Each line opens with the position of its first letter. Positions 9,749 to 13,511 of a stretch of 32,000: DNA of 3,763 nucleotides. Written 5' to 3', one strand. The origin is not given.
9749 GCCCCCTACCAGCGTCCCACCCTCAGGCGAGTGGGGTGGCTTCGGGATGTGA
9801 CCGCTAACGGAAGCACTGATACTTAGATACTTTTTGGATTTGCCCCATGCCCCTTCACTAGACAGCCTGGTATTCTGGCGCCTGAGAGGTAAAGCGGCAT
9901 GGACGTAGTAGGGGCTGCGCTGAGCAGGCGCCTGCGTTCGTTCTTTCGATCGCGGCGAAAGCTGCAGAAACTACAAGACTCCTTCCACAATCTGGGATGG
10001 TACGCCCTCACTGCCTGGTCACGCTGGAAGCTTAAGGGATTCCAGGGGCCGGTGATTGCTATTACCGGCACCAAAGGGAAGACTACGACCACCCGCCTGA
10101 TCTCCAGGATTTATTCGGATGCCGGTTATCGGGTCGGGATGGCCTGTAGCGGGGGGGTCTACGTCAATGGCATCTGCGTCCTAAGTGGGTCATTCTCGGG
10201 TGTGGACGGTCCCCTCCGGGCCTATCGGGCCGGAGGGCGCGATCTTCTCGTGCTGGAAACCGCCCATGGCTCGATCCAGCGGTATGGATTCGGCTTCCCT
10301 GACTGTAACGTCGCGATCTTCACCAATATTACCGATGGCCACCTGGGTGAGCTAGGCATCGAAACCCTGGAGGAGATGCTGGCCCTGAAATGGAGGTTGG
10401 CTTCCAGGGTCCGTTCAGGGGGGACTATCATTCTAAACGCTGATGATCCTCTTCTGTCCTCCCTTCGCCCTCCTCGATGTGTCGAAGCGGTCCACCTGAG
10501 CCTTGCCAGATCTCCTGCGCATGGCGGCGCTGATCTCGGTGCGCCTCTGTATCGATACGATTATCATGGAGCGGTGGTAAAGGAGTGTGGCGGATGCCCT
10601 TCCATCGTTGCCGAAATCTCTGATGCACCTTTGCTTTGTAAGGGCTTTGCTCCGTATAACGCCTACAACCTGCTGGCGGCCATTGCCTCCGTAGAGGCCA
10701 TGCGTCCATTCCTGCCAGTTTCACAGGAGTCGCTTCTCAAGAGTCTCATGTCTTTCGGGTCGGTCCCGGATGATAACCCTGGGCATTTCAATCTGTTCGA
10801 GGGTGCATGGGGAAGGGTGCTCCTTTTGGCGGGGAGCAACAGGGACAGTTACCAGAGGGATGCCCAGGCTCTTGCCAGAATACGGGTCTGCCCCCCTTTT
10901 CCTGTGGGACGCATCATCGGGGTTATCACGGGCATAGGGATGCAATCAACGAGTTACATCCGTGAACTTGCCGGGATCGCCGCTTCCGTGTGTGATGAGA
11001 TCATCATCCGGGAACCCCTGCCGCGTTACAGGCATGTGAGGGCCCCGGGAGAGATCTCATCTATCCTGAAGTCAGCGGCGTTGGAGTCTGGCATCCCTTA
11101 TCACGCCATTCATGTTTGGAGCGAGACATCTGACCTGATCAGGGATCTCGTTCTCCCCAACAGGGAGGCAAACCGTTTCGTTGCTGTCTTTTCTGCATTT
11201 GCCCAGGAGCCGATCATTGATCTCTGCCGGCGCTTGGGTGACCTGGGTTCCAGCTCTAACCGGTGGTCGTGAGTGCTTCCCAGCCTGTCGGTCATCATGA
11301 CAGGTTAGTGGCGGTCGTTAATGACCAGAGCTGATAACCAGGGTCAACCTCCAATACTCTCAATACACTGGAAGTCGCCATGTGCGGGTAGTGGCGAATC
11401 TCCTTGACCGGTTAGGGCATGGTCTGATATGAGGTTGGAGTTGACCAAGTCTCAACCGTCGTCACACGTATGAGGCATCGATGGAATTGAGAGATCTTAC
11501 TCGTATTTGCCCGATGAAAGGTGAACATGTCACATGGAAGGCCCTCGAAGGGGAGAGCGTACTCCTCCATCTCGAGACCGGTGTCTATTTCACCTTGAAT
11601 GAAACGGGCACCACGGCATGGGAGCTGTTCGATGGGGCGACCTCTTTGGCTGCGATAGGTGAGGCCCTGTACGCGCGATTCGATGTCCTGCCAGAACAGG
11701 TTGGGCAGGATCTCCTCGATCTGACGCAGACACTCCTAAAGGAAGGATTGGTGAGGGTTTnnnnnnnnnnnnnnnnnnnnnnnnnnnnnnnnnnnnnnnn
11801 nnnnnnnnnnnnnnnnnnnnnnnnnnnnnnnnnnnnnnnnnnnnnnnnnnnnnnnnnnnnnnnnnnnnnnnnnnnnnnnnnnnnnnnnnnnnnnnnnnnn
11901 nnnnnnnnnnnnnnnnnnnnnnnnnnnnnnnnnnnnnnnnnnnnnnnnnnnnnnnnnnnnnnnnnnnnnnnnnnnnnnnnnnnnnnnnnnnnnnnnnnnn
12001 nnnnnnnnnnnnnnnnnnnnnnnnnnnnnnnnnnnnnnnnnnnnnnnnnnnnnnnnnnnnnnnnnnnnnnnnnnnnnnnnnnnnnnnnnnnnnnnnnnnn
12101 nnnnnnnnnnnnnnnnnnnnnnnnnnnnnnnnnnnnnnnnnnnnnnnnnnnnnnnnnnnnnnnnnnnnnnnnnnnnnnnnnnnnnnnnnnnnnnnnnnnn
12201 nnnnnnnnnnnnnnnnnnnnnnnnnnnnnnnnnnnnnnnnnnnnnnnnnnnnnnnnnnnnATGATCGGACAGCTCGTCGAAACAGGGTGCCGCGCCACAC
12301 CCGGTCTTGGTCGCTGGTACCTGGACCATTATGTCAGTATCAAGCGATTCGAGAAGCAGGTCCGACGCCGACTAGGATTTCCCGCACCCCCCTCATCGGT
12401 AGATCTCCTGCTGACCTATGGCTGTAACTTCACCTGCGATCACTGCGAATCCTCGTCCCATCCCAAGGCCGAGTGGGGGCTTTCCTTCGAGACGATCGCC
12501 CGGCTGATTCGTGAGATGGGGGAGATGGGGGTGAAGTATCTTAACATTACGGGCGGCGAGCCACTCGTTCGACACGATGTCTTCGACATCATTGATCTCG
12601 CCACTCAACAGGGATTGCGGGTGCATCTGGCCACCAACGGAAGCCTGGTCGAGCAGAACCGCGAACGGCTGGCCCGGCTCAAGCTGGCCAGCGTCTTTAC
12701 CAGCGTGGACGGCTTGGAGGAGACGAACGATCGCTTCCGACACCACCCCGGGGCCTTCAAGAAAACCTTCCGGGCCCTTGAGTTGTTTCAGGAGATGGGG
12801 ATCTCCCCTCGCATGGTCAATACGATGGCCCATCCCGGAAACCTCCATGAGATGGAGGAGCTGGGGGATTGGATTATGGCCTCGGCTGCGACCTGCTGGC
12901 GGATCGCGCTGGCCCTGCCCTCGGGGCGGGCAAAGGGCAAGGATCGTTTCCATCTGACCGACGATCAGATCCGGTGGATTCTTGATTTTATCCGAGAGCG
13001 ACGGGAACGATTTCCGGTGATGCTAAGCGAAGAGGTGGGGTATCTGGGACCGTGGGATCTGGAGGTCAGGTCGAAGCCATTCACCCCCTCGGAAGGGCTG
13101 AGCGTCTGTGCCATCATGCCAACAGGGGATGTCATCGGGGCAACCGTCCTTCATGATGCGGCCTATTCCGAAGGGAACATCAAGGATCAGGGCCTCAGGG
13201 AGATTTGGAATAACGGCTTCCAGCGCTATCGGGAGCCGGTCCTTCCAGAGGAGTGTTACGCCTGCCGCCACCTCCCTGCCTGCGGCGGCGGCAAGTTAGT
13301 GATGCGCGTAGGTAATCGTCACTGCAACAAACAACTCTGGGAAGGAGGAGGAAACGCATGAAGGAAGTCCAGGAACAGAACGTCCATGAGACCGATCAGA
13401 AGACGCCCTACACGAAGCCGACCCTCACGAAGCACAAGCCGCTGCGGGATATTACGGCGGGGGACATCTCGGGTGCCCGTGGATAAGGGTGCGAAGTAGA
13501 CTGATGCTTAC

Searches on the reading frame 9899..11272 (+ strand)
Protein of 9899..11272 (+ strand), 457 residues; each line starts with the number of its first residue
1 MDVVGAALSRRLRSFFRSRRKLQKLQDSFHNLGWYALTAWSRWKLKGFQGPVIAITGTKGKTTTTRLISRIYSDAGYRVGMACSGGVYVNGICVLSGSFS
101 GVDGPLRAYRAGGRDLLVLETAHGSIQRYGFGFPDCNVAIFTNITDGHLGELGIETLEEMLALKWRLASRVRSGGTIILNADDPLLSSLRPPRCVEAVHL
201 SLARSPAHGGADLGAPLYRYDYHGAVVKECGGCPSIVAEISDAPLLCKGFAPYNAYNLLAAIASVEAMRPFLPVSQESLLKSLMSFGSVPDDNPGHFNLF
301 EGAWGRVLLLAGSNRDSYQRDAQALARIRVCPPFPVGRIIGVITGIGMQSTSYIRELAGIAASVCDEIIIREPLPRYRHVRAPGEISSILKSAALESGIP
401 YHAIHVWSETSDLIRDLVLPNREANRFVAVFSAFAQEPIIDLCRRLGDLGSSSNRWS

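Call 53: search_protein_families(library=pfam, proteins=[window:9899-11272:+], max_evalue=0.00001)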
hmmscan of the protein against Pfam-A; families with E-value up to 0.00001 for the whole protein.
window:9899-11272:+ (457 aa): 1 family
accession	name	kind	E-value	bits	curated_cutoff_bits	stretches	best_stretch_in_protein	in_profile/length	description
PF08245.18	Mur_ligase_M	-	3.3e-20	73.3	24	1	55-264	1-199/200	Mur ligase middle domain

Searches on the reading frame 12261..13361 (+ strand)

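Call 53: search_protein_families(library=pfam, proteins=[window:12261-13361:+], max_evalue=0.00001)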
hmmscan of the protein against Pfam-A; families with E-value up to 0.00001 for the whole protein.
window:12261-13361:+ (366 aa): 2 families
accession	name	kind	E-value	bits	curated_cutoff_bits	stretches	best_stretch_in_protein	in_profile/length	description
PF04055.27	Radical_SAM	-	2.8e-25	89.8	29.5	1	51-204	3-165/166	Radical SAM superfamily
PF13353.11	Fer4_12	-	1.3e-06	29.2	22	1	50-151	10-115/137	4Fe-4S single cluster domain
